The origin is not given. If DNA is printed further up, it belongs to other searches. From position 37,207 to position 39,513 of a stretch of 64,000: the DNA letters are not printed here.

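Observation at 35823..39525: Outer-membrane barrel plus two tandem paralogous lipoproteins, divergent from an orphan histidine kinase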

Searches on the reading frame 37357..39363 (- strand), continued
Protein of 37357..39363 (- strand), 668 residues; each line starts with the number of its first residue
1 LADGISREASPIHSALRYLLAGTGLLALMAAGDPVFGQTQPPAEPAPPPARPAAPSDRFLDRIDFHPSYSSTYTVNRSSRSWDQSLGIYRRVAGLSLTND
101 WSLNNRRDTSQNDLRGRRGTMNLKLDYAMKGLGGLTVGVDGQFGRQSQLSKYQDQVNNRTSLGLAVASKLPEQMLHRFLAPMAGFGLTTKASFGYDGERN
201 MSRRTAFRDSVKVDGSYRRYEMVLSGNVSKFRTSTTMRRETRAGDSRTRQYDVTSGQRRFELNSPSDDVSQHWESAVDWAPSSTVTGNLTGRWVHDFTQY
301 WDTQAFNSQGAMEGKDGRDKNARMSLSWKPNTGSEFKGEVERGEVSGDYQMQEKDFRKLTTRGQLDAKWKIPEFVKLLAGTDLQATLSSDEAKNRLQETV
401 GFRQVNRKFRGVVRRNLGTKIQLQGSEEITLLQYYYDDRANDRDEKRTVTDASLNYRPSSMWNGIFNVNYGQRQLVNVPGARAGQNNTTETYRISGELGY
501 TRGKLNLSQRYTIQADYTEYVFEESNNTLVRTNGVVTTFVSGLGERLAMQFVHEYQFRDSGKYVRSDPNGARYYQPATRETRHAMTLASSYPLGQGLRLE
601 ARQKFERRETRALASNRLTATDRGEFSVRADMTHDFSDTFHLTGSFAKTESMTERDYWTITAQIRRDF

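Call 52: find_encoding_contigs(protein=P0154, flank=7000, max_places=2)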
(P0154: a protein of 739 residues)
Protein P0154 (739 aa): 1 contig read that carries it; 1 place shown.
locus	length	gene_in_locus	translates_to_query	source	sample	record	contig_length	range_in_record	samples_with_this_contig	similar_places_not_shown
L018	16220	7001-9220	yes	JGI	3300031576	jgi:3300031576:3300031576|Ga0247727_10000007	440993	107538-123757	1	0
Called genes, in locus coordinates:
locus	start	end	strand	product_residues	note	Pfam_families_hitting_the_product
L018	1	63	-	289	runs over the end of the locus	-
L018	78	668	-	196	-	PF07638:Sigma70_ECF (faint), PF04542:Sigma70_r2, PF08281:Sigma70_r4_2, PF04545:Sigma70_r4 (weak)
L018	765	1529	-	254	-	PF23441:SDR (weak), PF00106:adh_short, PF08659:KR, PF13561:adh_short_C2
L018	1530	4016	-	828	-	PF09586:YfhO (weak)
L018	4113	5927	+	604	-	PF03600:CitMHS, PF02080:TrkA_C, PF00939:Na_sulph_symp (weak)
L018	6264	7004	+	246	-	PF00398:RrnaAD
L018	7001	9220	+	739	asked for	-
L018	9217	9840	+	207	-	-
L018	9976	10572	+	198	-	-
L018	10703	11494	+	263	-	PF03740:PdxJ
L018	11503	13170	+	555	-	PF07549:Sec_GG (weak), PF21760:SecD_1st, PF22599:SecDF_P1_head, PF02355:SecD_SecF_C, PF03176:MMPL (weak)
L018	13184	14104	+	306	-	PF02355:SecD_SecF_C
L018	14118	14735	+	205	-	-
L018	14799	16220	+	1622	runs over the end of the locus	PF00672:HAMP, PF00512:HisKA (weak), PF02518:HATPase_c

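Call 63: fold_search(model_id=the predicted structure, library=pdb)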
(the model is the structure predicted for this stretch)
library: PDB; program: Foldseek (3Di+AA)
matches with E <= 10: 916; with E <= 0.001: 383
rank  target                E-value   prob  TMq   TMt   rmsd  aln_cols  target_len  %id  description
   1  6r2q_B                4.8e-11  1.00  0.38  0.39  11.2       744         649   10  Structure of the Mtr complex (released 2020-04-22)
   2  9c4o                  2.5e-10  1.00  0.25  0.25  27.4       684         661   10  Cryo-EM structure of PqqU with ligand PQQ (released 2024-06-19)
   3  9dhe                  4.4e-10  1.00  0.34  0.36  13.6       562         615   10  The crystal structure on the heme/hemoglobin transporter ChuA, in complex with heme (released 2025-05-21)
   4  9ex3_A                7.9e-10  1.00  0.32  0.32  23.1       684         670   10  Ferric-mycobactin receptor (FemA) in complex with dihydroaeruginoic acid (released 2025-02-26)
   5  8p98_A                9.2e-10  1.00  0.35  0.37  14.7       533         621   10  BtuB3G3 bound to cyanocobalamin with ordered EL8 (released 2023-08-16)
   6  8s34_A                1.0e-09  1.00  0.32  0.32  24.7       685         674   11  Ferric-mycobactin receptor (FemA) in complex with aeruginic acid (released 2025-02-26)
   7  8p97_A                1.6e-09  1.00  0.35  0.38  13.6       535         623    9  BtuB3G3 bound to cyanocobalamin with disordered EL8 (released 2023-08-16)
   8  8blw_A                2.0e-09  1.00  0.34  0.35  15.3       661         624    9  Vitamin B12 transporter BtuB1 with lipoprotein BtuG1 from B. theta (released 2023-08-16)
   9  1nqg                  2.2e-09  1.00  0.33  0.36  13.8       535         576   10  OUTER MEMBRANE COBALAMIN TRANSPORTER (BTUB) FROM E. COLI, WITH BOUND CALCIUM (released 2003-04-29)
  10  6z8r_A                2.4e-09  1.00  0.31  0.31  13.7       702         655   10  Copper transporter OprC (released 2021-06-09)
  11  6z99_A                2.5e-09  1.00  0.31  0.32  14.0       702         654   10  Copper transporter OprC (released 2021-06-30)
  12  9a3c_MODEL_1_A        2.5e-09  1.00  0.30  0.27  24.5       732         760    9  Model of E. coli Fiu by in-cell photo-crosslinking MS and deep learning (released 2023-02-24)
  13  6z8s_A                2.6e-09  1.00  0.31  0.31  18.9       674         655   10  Copper transporter OprC (released 2021-06-09)
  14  6fok_B                2.9e-09  1.00  0.30  0.31  15.5       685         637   10  Copper transporter OprC (released 2019-03-13)
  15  6fok_A                3.1e-09  1.00  0.34  0.34  16.2       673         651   10  Copper transporter OprC (released 2019-03-13)
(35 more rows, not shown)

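Call 64: list_cluster_members(proteins=[L017:12101-13705:+, L017:13730-14695:+, L017:10704-11891:+, L017:9906-10523:+, L017:9034-9705:+, L018:11503-13170:+, L018:13184-14104:+, L018:10703-11494:+, L018:9217-9840:+, L018:6264-7004:+])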
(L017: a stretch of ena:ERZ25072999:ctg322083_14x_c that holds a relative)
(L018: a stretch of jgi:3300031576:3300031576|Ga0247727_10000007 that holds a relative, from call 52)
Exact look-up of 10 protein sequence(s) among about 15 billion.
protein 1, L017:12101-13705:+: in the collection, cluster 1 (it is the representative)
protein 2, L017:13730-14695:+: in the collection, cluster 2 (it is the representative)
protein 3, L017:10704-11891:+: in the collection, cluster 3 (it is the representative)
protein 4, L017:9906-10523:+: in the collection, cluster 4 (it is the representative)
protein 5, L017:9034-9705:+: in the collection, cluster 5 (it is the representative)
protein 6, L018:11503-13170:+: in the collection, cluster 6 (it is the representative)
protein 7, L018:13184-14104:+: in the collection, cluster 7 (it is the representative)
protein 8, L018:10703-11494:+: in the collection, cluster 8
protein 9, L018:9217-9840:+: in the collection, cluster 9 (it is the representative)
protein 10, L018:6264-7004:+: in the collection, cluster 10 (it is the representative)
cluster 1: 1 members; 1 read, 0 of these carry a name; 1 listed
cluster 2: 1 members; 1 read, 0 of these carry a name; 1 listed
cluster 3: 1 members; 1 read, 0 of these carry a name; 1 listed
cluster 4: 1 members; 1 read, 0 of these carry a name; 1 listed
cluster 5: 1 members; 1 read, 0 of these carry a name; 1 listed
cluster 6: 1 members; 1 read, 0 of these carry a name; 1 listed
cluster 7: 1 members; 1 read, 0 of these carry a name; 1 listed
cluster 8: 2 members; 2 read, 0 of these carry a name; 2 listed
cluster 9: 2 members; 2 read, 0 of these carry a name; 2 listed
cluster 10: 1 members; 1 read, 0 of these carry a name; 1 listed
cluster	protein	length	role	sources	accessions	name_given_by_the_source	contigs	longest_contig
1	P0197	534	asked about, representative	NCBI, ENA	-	-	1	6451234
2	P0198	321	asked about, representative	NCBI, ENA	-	-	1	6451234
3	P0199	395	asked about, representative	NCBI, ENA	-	-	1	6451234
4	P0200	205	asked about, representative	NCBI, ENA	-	-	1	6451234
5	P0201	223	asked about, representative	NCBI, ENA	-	-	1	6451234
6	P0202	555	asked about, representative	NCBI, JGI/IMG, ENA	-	-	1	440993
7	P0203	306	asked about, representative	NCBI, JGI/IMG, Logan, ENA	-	-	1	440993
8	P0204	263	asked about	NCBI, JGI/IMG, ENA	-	-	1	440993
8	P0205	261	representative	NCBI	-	-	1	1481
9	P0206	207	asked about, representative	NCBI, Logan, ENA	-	-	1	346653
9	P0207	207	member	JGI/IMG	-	-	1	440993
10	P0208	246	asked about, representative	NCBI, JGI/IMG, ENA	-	-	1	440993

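Call 65: find_encoding_contigs(protein=P0189, flank=6000, max_places=2)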
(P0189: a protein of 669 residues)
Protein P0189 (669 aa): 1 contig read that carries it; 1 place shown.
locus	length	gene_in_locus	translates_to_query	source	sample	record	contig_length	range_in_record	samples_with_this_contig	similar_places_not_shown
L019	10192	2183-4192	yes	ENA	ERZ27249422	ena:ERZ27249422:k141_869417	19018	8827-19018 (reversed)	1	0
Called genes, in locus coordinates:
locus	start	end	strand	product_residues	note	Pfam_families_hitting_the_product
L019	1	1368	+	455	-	?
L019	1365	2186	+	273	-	PF00398:RrnaAD, PF13649:Methyltransf_25 (weak)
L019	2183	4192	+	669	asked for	-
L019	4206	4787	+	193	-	-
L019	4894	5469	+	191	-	-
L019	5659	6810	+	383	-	PF04748:Polysacc_deac_2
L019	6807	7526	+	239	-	PF03740:PdxJ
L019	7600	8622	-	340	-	-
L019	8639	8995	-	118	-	PF13560:HTH_31, PF01381:HTH_3 (weak)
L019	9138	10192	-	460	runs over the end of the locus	PF01637:ATPase_2, PF13173:AAA_14 (faint), PF03008:DUF234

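Call 66: find_encoding_contigs(protein=P0172, flank=6000, max_places=2)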
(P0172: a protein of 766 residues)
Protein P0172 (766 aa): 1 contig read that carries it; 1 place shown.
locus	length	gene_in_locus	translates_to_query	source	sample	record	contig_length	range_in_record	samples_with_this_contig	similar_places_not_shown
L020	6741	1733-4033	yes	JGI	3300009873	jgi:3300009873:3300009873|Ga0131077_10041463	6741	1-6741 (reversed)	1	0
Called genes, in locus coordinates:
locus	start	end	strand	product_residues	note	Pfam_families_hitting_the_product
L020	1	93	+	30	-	?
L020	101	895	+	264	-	PF01026:TatD_DNase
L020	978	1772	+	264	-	PF00398:RrnaAD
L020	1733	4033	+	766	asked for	-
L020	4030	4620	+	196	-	-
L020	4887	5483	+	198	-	-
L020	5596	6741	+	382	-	?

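Call 67: find_encoding_contigs(protein=P0140, flank=6000, max_places=2)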
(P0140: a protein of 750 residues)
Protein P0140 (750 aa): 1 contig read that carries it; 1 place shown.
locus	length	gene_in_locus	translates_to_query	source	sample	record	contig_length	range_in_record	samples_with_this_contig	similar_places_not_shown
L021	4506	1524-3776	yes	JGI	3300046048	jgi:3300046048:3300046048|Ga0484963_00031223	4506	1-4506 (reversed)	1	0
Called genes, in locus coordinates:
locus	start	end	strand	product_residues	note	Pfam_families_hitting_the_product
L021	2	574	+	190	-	?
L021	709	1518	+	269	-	PF00398:RrnaAD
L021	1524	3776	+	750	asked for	-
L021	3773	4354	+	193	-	-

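Call 80: list_cluster_members(proteins=[P0046, P0047, P0050, P0055, P0057, P0080, P0092, P0100, P0128, P0151])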
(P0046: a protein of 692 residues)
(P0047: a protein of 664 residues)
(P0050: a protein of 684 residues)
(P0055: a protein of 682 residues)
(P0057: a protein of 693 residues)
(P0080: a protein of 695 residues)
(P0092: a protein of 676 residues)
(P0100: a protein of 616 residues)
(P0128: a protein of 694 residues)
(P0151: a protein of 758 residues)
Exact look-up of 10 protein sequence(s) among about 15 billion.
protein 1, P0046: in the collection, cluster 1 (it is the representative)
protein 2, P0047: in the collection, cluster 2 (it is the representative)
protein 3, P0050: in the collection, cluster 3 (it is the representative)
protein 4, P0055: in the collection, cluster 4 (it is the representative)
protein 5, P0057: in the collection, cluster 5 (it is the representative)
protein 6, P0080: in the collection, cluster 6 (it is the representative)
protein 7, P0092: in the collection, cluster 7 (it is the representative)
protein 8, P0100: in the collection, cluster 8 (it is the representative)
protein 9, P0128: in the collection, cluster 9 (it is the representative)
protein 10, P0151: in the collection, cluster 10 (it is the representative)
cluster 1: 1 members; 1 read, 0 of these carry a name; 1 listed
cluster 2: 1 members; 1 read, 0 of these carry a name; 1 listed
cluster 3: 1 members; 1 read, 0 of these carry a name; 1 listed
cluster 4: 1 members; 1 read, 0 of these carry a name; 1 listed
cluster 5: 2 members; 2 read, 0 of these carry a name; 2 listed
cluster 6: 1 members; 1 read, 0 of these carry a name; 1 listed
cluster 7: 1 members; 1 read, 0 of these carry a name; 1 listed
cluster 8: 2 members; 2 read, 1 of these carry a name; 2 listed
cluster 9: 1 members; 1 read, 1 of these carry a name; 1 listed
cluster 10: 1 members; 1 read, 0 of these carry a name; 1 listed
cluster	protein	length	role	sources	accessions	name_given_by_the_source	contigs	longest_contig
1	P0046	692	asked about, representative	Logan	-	-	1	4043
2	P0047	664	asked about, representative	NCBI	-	-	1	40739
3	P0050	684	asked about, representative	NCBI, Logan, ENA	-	-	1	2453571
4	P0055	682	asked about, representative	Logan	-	-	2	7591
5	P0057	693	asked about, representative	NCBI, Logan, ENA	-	-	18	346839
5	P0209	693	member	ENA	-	-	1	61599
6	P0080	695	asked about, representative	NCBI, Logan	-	-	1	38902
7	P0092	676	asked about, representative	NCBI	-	-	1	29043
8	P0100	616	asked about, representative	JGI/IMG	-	hypothetical protein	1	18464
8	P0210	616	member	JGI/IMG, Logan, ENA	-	-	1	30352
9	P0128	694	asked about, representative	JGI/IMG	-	hypothetical protein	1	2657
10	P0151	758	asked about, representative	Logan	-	-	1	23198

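Call 90: search_protein_families(library=pfam, proteins=[L017:9034-9705:+, L017:9906-10523:+, L018:9217-9840:+, L018:9976-10572:+], max_evalue=0.1)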
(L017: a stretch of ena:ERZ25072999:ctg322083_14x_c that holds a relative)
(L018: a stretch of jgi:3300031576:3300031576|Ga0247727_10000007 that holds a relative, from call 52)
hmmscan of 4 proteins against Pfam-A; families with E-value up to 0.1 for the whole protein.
L017:9034-9705:+ (223 aa): 0 families

L017:9906-10523:+ (205 aa): 2 families
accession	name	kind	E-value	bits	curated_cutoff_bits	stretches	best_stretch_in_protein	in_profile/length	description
PF15660.11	Imm75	-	0.03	15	25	1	139-198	18-74/84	Putative Immunity protein 75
PF13474.12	SnoaL_3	-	0.046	14.5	22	1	52-119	3-66/121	SnoaL-like domain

L018:9217-9840:+ (207 aa): 1 family
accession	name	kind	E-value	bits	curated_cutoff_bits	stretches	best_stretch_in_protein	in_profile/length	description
PF18022.7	Lectin_C_term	-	0.011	16.6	27.1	1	57-105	8-59/102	Ricin-type beta-trefoil lectin C-terminal domain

L018:9976-10572:+ (198 aa): 0 families
